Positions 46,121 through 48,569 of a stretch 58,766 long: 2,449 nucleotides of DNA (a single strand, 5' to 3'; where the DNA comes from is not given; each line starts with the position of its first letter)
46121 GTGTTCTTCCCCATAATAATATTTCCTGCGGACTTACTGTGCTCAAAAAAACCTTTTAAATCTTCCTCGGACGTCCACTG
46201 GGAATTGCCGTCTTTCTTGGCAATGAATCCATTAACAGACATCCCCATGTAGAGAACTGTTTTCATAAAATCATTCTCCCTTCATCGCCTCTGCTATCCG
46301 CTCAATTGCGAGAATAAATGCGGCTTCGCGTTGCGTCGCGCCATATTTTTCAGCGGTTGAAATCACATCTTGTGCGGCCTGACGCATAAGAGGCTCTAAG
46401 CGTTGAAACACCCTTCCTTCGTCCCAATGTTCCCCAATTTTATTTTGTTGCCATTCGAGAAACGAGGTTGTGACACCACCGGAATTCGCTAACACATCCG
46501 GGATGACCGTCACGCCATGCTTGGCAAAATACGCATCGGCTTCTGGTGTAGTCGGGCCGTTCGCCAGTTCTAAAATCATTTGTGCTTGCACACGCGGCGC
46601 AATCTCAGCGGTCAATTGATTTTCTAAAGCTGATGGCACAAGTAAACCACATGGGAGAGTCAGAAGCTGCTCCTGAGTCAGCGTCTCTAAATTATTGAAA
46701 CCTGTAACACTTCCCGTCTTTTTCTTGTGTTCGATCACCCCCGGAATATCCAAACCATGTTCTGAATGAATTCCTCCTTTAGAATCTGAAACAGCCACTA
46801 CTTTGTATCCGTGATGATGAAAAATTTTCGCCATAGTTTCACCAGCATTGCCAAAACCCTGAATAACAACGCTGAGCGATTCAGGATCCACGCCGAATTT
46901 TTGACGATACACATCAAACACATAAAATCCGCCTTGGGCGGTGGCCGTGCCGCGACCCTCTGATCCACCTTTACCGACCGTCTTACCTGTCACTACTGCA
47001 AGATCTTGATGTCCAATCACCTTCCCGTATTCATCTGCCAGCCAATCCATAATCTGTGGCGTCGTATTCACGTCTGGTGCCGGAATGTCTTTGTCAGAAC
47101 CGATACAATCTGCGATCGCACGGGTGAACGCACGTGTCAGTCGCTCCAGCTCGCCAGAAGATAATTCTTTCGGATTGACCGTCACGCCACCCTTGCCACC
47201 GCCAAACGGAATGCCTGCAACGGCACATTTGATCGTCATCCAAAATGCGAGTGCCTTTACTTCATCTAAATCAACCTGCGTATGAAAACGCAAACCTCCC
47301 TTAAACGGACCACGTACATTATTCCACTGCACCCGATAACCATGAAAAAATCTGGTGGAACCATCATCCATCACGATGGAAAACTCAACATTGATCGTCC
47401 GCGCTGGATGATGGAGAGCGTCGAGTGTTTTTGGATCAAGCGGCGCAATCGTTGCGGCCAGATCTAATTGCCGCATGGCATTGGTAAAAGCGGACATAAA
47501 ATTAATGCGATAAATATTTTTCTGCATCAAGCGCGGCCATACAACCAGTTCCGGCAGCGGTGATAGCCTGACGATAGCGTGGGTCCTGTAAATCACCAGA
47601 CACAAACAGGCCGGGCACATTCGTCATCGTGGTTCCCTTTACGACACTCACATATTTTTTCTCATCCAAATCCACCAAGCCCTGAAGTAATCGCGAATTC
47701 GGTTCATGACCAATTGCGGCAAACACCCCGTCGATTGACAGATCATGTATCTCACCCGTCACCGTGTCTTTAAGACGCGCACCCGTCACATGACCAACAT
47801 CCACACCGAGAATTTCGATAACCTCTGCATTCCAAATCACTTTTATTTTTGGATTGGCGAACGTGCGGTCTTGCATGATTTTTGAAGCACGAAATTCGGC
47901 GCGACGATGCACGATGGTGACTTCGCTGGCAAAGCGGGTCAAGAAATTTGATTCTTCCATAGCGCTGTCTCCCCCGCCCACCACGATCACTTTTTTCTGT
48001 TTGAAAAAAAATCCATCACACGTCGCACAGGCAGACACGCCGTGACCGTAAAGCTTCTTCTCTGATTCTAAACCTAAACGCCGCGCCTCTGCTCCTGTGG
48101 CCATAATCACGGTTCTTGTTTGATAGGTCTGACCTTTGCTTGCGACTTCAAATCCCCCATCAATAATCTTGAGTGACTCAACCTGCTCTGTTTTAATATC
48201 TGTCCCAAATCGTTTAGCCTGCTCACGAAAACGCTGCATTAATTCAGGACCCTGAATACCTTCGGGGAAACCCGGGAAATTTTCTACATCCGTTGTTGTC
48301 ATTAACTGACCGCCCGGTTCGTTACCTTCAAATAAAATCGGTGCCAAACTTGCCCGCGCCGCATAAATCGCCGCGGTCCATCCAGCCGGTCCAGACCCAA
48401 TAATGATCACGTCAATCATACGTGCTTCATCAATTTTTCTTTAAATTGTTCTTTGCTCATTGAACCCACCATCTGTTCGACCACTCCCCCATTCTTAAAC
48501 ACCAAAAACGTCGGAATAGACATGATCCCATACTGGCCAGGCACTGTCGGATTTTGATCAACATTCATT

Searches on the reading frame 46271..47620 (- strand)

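Call 45: search_protein_families(library=pfam, proteins=[window:46271-47620:-], max_evalue=0.001)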
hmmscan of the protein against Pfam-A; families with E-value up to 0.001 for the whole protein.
window:46271-47620:- (449 aa): 2 families
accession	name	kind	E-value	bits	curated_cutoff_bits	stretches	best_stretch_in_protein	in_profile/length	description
PF00208.27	ELFV_dehydrog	-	3.3e-70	236.9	23.4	1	218-447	1-238/241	Glutamate/Leucine/Phenylalanine/Valine dehydrogenase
PF02812.23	ELFV_dehydrog_N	-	2.5e-55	186.1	25.3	1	72-199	1-128/129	Glu/Leu/Phe/Val dehydrogenase, dimerisation domain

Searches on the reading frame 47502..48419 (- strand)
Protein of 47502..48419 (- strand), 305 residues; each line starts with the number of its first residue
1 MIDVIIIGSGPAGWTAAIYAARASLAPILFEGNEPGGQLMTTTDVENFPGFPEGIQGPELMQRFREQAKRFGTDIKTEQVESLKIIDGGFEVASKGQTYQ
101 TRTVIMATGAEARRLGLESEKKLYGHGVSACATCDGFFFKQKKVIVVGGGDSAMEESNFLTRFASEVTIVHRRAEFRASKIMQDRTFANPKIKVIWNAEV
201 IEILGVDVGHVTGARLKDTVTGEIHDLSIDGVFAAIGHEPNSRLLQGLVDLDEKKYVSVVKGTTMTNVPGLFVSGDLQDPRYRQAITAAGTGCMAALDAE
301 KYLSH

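Call 45: search_protein_families(library=pfam, proteins=[window:47502-48419:-], max_evalue=0.001)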
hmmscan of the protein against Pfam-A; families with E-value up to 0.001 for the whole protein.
window:47502-48419:- (305 aa): 9 families
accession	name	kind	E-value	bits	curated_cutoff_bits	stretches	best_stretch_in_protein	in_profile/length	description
PF07992.20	Pyr_redox_2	-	1.1e-47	163.3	26.1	1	3-292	2-291/291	Pyridine nucleotide-disulphide oxidoreductase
PF13738.12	Pyr_redox_3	-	5.5e-27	95.3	30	1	53-275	76-305/305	Pyridine nucleotide-disulphide oxidoreductase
PF00070.33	Pyr_redox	-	7e-18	65.4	22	1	143-218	1-81/82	Pyridine nucleotide-disulphide oxidoreductase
PF01266.30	DAO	-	1.2e-10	41.9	27.9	1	56-116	147-210/353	FAD dependent oxidoreductase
PF03486.20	HI0933_like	-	4e-08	33.4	50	0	3-37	2-36/244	HI0933-like protein Rossmann domain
PF12831.13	FAD_oxidored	-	4.5e-06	26.7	27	1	3-68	1-68/416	FAD dependent oxidoreductase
PF01134.28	GIDA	-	6.1e-06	26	22.1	0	3-30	1-28/391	Glucose inhibited division protein A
PF13450.12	NAD_binding_8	-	4.7e-05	24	21.9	1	6-49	1-41/68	NAD(P)-binding Rossmann-like domain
PF00890.30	FAD_binding_2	-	5.8e-05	22.9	20.4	1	3-37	1-36/414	FAD binding domain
